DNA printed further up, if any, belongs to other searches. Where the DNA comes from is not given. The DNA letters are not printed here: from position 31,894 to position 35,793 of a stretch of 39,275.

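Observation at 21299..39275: More than 18 kb translationally coupled operon: giant protein, small membrane-anchored coiled-coil protein, second giant protein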

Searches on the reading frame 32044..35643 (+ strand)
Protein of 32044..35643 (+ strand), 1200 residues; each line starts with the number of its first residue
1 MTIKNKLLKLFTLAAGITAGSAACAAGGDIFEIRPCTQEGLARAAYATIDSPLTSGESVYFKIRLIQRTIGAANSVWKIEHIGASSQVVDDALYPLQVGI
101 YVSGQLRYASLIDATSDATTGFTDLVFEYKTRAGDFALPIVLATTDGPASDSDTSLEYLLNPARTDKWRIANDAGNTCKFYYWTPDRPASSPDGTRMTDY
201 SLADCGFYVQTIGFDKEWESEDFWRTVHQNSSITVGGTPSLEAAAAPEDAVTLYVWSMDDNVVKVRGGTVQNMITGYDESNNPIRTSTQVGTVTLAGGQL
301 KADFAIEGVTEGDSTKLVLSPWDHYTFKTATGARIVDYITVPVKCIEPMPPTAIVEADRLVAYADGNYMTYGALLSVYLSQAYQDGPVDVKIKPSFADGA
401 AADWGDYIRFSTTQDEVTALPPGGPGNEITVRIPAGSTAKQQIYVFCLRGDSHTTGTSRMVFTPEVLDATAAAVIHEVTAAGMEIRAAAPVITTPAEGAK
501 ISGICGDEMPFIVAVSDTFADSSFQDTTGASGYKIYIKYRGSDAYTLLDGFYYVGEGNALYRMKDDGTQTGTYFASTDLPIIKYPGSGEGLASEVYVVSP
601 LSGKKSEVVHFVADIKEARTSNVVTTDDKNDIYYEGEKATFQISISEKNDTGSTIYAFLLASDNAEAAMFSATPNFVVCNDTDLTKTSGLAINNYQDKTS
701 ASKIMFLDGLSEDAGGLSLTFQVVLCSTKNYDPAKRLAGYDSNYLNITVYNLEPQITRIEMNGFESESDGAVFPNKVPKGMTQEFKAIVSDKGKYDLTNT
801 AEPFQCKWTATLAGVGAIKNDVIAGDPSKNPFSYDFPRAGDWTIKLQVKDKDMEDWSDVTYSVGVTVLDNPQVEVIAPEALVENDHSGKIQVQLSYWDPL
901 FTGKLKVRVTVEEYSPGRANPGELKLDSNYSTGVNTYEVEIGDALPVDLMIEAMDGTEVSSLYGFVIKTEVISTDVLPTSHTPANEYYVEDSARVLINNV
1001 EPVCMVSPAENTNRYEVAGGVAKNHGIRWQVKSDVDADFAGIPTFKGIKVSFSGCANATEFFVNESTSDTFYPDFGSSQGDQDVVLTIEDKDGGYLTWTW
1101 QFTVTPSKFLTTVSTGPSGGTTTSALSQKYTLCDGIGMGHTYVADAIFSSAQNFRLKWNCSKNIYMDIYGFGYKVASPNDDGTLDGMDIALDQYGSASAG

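Call 66: predict_structure(alignment_id=A5)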
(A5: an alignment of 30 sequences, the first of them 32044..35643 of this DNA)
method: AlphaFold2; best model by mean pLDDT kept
length: 1200 residues; sequences in the alignment: 30
mean_pLDDT: 82.2   pTM: 0.41
mean pLDDT of the five models: 82.2, 81.9, 80.9, 78.7, 78.0
residues with pLDDT >= 90: 340; 70-90: 705; 50-70: 95; < 50: 60
segments of 3 or more residues with pLDDT < 50: 1-26, 1118-1120, 1133-1136, 1175-1200
pLDDT, mean of each block of 10 residues (from residue 1): 38 39 56 92 90 92 91 89 84 89 92 90 95 92 87 79 88 89 84 86 90 91 90 84 88 94 92 87 90 90 93 94 85 86 86 88 89 90 85 88 85 85 73 86 91 85 88 83 90 88 82 91 75 91 88 89 76 82 85 92 90 80 83 85 82 86 82 76 85 84 84 80 88 79 79 82 81 77 85 70 84 81 84 85 88 78 81 86 82 82 88 83 87 87 85 85 90 83 84 89 81 77 86 78 82 89 89 84 91 85 78 55 53 52 63 63 65 49 43 42
secondary structure, 60 per line:
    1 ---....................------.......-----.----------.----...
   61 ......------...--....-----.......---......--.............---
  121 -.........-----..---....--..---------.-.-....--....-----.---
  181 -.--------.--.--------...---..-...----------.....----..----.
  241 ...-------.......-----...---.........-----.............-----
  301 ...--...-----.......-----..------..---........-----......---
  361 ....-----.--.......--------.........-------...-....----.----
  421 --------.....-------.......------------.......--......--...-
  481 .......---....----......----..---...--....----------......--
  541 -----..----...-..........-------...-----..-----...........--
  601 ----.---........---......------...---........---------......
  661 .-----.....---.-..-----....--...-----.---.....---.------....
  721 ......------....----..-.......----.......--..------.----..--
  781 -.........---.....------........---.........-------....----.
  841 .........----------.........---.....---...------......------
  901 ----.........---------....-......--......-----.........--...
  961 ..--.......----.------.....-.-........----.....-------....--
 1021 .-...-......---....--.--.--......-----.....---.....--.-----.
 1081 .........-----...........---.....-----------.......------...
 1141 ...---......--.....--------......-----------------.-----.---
elements in order (helices of 4 or more, strands of 3 or more residues): H4-23 E30-36 E58-66 E78-81 H87-93 E97-102 E105-117 E122-130 E141-144 H162-165 E168-171 E212-214 E225-229 E240-243 E251-257 E263-265 E269-277 E283-295 E301-303 E306-308 E314-320 E339-346 E352-357 E361-364 E373-379 E388-396 E408-411 E429-433 E441-447 E460-466 H469-474 E477-479 E481-487 E491-494 E499-504 E514-516 H519-522 E533-538 E552-554 E559-565 E573-575 E588-598 E609-616 E620-625 E632-634 E638-645 E655-661 E690-692 E702-706 E717-726 E744-750 E755-761 E782-790 H794-798 E805-812 E816-824 E832-835 E840-849 E860-868 E872-876 E880-882 E889-894 E905-913 E923-926 E931-933 E936-941 E947-955 H958-962 E965-971 H984-987 E991-998 E1003-1007 E1015-1018 E1027-1032 H1036-1039 E1048-1053 E1059-1063 E1067-1071 E1080-1089 E1095-1105 E1109-1113 H1125-1131 E1138-1143 E1147-1152 E1155-1159 E1168-1173

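Call 69: fold_search(model_id=the predicted structure, library=pdb)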
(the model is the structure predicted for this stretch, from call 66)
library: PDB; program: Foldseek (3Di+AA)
matches with E <= 10: 1900; with E <= 0.001: 282
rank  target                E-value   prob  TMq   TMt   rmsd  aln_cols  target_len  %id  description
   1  7som_D                5.2e-19  1.00  0.10  0.08  51.2      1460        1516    8  Ciliary C2 central pair apparatus isolated from Chlamydomonas reinhardtii (released 2022-04-13)
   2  7sqc_O0               5.4e-19  1.00  0.11  0.12  54.4      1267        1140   10  Ciliary C1 central pair apparatus isolated from Chlamydomonas reinhardtii (released 2022-04-13)
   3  9ijj_4H               5.7e-19  1.00  0.19  0.08  36.9      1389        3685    8  In situ structure of the central apparatus in mouse sperm axoneme. (released 2025-06-04)
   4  9ijj_O                1.5e-18  1.00  0.13  0.12  70.0      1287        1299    8  In situ structure of the central apparatus in mouse sperm axoneme. (released 2025-06-04)
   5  9b4h_A                1.3e-16  1.00  0.13  0.10  43.2      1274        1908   11  Chlamydomonas reinhardtii mastigoneme filament (released 2024-04-10)
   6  9fx2                  2.0e-16  1.00  0.10  0.10  51.4      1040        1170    8  Structure of methylamine activated CD109 (released 2025-03-19)
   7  7sqc_2A               2.9e-16  1.00  0.10  0.15  49.4       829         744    9  Ciliary C1 central pair apparatus isolated from Chlamydomonas reinhardtii (released 2022-04-13)
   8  7r5k_10               3.9e-16  1.00  0.17  0.13  51.3      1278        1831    8  Human nuclear pore complex (constricted) (released 2022-06-22)
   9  9ba4_A                5.1e-16  1.00  0.12  0.14  41.7      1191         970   10  Full-length cross-linked Contactin 2 (CNTN2) (released 2024-07-17)
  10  9fly_A                1.0e-15  1.00  0.10  0.13  72.3      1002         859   11  CryoEM structure of the base (4151-5009) in the grappling hook protein A (GhpA) in the bacterium Aureispira sp. CCB-QB (released 2024-10-16)
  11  7q62_B                1.7e-15  1.00  0.09  0.12  52.5      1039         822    8  Structure of TEV cleaved A2ML1 dimer (A2ML1-TT dimer) (released 2022-04-20)
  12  8wa2_C                2.7e-15  1.00  0.14  0.12  42.8      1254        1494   11  cryo-EM structure of native mastigonemes isolated from Chlamydomonas reinhardtii at 3.0 angstrom resolution (released 2024-04-10)
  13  7sqc_2B               3.2e-15  1.00  0.11  0.15  48.9       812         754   10  Ciliary C1 central pair apparatus isolated from Chlamydomonas reinhardtii (released 2022-04-13)
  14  9ijj_4J               5.5e-15  1.00  0.12  0.17  46.9       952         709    9  In situ structure of the central apparatus in mouse sperm axoneme. (released 2025-06-04)
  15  3pvm_A                5.8e-15  1.00  0.10  0.08  51.7      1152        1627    9  Structure of Complement C5 in Complex with CVF (released 2011-01-19)
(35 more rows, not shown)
